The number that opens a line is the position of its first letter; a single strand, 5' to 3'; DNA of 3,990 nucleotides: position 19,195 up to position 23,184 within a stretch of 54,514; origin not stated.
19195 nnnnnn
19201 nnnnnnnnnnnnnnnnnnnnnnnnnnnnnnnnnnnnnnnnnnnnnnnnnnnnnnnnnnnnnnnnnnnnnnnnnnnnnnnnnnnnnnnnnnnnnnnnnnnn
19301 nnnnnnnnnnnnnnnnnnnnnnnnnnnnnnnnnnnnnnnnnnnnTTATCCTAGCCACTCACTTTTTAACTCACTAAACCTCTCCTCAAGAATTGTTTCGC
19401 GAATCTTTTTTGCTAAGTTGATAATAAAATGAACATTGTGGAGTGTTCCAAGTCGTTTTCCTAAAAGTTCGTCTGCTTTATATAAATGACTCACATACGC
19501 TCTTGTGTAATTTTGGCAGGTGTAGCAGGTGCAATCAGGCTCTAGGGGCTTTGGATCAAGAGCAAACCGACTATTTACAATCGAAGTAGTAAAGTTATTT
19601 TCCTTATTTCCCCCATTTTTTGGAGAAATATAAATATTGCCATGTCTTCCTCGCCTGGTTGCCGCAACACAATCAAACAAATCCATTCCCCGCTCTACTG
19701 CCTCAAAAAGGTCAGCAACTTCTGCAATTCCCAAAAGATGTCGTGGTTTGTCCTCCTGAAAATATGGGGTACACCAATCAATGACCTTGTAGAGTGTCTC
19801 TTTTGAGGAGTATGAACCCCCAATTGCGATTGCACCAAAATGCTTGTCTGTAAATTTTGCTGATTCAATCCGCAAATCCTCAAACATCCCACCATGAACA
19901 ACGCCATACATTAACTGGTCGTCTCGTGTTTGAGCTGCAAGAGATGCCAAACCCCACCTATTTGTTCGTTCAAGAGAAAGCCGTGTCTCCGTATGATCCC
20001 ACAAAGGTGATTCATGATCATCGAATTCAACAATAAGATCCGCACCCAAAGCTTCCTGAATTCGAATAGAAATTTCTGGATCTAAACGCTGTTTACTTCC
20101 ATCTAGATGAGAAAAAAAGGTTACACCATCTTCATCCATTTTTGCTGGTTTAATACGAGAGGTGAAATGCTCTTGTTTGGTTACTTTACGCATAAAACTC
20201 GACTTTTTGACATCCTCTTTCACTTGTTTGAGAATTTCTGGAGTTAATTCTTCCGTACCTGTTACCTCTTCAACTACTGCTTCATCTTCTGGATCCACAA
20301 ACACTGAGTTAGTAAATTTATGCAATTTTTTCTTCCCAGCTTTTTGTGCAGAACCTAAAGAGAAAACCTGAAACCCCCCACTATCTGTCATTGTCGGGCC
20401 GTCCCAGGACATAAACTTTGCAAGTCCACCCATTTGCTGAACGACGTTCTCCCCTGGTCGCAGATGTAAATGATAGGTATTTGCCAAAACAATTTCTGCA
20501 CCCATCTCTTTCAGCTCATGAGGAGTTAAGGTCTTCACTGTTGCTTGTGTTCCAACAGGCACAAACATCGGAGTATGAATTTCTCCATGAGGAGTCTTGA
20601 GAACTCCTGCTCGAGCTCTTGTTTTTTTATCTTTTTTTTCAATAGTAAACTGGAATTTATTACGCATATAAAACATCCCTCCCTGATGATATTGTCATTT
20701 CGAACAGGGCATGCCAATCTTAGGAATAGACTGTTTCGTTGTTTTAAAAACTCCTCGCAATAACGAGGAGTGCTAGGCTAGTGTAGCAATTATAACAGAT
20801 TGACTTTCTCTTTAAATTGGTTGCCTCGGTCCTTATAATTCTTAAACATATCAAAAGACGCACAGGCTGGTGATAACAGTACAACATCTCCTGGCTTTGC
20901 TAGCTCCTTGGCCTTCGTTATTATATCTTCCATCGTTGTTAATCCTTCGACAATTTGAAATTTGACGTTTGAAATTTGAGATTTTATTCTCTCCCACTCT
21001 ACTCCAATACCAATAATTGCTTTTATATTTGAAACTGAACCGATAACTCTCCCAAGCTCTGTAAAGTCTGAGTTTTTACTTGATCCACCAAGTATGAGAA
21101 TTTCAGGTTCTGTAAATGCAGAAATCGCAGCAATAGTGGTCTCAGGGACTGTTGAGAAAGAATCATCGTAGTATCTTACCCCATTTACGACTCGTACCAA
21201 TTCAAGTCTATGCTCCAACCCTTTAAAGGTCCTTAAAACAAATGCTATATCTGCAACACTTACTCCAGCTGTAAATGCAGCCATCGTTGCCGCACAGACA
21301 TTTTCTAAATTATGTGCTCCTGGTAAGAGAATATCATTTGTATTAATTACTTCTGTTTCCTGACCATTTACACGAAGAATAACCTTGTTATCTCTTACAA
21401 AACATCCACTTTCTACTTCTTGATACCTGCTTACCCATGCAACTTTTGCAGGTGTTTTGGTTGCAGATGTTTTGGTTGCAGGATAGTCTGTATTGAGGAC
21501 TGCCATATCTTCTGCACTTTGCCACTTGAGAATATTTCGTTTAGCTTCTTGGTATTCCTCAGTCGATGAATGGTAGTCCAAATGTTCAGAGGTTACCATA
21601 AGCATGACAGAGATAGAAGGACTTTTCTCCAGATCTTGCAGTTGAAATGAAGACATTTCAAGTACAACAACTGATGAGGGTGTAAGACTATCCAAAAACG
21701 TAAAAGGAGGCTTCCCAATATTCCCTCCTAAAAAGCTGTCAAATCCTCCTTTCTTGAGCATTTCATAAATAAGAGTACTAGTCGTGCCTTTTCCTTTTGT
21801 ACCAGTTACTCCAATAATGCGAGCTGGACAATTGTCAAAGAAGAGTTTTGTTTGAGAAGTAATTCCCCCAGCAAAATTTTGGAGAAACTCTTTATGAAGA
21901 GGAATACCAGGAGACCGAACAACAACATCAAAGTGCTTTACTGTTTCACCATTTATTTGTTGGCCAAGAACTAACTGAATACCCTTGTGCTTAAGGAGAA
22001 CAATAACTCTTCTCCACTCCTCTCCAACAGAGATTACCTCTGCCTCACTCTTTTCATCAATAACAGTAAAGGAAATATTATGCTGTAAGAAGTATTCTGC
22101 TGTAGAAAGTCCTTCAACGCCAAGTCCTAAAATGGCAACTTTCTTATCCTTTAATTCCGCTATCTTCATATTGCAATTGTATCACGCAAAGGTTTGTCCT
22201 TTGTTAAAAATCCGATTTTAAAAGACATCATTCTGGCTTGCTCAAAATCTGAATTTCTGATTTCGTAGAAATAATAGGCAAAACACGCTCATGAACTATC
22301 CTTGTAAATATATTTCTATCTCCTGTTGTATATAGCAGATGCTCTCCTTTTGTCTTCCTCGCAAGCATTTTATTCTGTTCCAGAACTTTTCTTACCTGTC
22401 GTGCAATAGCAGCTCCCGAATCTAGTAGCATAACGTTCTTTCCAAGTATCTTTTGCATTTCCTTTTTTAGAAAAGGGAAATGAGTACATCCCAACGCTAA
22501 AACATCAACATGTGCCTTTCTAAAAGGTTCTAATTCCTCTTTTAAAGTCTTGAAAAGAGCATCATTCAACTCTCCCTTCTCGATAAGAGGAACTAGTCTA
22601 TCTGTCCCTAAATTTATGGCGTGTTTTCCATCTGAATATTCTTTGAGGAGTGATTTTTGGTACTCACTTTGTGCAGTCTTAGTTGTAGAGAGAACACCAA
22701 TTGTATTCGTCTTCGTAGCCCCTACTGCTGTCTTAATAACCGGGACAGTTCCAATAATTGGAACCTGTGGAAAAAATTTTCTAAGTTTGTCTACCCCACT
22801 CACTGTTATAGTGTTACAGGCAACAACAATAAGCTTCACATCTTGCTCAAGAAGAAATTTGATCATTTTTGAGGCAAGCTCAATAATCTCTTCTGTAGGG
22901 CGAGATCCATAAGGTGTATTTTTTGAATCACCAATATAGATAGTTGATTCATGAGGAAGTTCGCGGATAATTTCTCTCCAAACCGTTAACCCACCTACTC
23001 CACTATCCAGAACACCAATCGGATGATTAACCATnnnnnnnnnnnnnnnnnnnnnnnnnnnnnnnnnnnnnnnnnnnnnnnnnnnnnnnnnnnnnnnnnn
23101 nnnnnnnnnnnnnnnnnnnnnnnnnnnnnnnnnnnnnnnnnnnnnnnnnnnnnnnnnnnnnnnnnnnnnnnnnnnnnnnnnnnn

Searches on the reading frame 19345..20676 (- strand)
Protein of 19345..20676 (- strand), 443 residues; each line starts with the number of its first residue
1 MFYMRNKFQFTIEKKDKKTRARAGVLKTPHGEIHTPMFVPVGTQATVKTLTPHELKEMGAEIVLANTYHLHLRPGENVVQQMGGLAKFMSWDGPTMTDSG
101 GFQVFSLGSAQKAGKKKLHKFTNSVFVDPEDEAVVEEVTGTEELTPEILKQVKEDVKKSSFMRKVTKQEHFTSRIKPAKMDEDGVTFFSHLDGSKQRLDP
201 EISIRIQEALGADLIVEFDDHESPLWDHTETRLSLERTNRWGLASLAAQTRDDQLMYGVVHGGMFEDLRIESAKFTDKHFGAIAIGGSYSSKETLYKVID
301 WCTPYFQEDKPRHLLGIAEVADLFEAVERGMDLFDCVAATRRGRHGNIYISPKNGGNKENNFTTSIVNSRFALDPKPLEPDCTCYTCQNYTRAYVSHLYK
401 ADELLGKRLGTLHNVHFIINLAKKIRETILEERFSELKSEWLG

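Call 10: search_protein_families(library=ncbifam, proteins=[window:19345-20676:-])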
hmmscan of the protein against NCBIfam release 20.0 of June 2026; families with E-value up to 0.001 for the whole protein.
window:19345-20676:- (443 aa): 3 families
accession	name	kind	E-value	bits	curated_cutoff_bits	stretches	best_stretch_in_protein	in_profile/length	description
TIGR00430.1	Q_tRNA_tgt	equivalog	2.1e-122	408.6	306.75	1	10-441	1-359/368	tRNA guanosine(34) transglycosylase Tgt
TIGR00449.1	tgt_general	superfamily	1.1e-117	393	47.6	1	10-440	1-357/367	tRNA-guanine transglycosylase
TIGR00432.2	arcsn_tRNA_tgt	equivalog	2.6e-33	115.1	350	2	13-128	2-116/441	tRNA guanosine(15) transglycosylase TgtA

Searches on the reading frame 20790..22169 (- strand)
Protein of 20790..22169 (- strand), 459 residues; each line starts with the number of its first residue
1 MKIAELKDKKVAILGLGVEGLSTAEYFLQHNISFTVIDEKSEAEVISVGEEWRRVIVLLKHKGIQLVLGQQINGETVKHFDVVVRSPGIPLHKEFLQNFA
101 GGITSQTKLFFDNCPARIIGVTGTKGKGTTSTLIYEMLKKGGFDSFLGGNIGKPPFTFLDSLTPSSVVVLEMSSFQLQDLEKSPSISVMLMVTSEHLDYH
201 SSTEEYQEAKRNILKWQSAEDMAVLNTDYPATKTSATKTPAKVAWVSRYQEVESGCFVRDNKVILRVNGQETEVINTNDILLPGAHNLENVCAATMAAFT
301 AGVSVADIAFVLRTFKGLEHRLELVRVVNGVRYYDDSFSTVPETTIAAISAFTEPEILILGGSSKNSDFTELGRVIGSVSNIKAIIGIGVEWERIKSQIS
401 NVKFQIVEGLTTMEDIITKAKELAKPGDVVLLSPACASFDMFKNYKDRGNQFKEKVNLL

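Call 10: search_protein_families(library=ncbifam, proteins=[window:20790-22169:-])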
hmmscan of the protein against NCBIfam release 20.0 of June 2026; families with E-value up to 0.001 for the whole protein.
window:20790-22169:- (459 aa): 24 families
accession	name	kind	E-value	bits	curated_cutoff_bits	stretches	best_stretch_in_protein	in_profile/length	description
TIGR01087.1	murD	equivalog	4.8e-118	395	211.95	1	10-457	1-440/441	UDP-N-acetylmuramoyl-L-alanine--D-glutamate ligase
TIGR01085.1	murE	subfamily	2.2e-27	96.1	257.3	2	167-328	158-329/472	UDP-N-acetylmuramyl-tripeptide synthetase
TIGR01143.1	murF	subfamily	4.1e-25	88.6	288.6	1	111-432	69-403/418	UDP-N-acetylmuramoyl-tripeptide--D-alanyl-D-alanine ligase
TIGR01082.1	murC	equivalog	4.3e-25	88.7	335.1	1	58-336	39-322/449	UDP-N-acetylmuramate--L-alanine ligase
NF053646.1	pMurD1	equivalog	6.3e-24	84.4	610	2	185-409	186-408/465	pseudomurein biosynthesis peptide ligase pMurD1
NF001126.0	PRK00139.1-4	equivalog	1.6e-23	83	373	2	167-328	174-339/486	UDP-N-acetylmuramoyl-L-alanyl-D-glutamate--2,6-diaminopimelate ligase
NF053647.1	pMurD2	equivalog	1.9e-23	83.1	550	1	10-245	2-231/405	pseudomurein biosynthesis peptide ligase pMurD2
NF001124.0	PRK00139.1-2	equivalog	2.1e-23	82.8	476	1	107-344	100-363/500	UDP-N-acetylmuramoyl-L-alanyl-D-glutamate--2,6-diaminopimelate ligase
NF008896.0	PRK11929.1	equivalog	4.3e-23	81.1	1023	2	280-432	783-941/965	bifunctional UDP-N-acetylmuramoyl-L-alanyl-D-glutamate--2,6-diaminopimelate ligase MurE/UDP-N-acetylmuramoyl-tripeptide--D-alanyl-D-alanine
NF010628.0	PRK14022.1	equivalog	1.9e-18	66.5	536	1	185-433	202-453/483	UDP-N-acetylmuramoyl-L-alanyl-D-glutamate--L-lysine ligase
NF053645.1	pMurC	equivalog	1.5e-14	53.6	560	1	55-235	38-230/492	pseudomurein biosynthesis peptide ligase pMurC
NF033197.0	F430_CfbE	equivalog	3e-14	52.8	250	1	112-432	95-425/430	coenzyme F430 synthase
NF053648.1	pMurE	equivalog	6.2e-14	51.6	600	2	184-350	190-346/464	pseudomurein biosynthesis peptide ligase pMurE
NF001123.0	PRK00139.1-1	equivalog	4.4e-12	45.4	586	1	185-330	198-349/493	UDP-N-acetylmuramoyl-L-alanyl-D-glutamate--2,6-diaminopimelate ligase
TIGR02068.2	cya_phycin_syn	equivalog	1.6e-11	42.9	850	1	186-317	567-714/862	cyanophycin synthetase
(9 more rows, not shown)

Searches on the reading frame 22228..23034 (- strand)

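Call 10: search_protein_families(library=ncbifam, proteins=[window:22228-23034:-])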
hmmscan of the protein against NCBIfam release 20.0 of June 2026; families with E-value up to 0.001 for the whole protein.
window:22228-23034:- (268 aa): 5 families
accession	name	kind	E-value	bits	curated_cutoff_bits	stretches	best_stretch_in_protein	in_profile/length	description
NF002035.0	PRK00865.1-3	equivalog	1.1e-69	235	328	1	1-249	1-251/267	glutamate racemase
TIGR00067.1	glut_race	equivalog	1.9e-67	227.3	146.65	1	6-249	1-247/251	glutamate racemase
NF002034.1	PRK00865.1-1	equivalog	8.4e-44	149.7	408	1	8-230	3-228/260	glutamate racemase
NF052483.1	racemase_CuyB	equivalog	1.1e-10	41.9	190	1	54-216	60-223/225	cysteate racemase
TIGR00035.1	asp_race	subfamily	0.00021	21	93.1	0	46-219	61-229/236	amino acid racemase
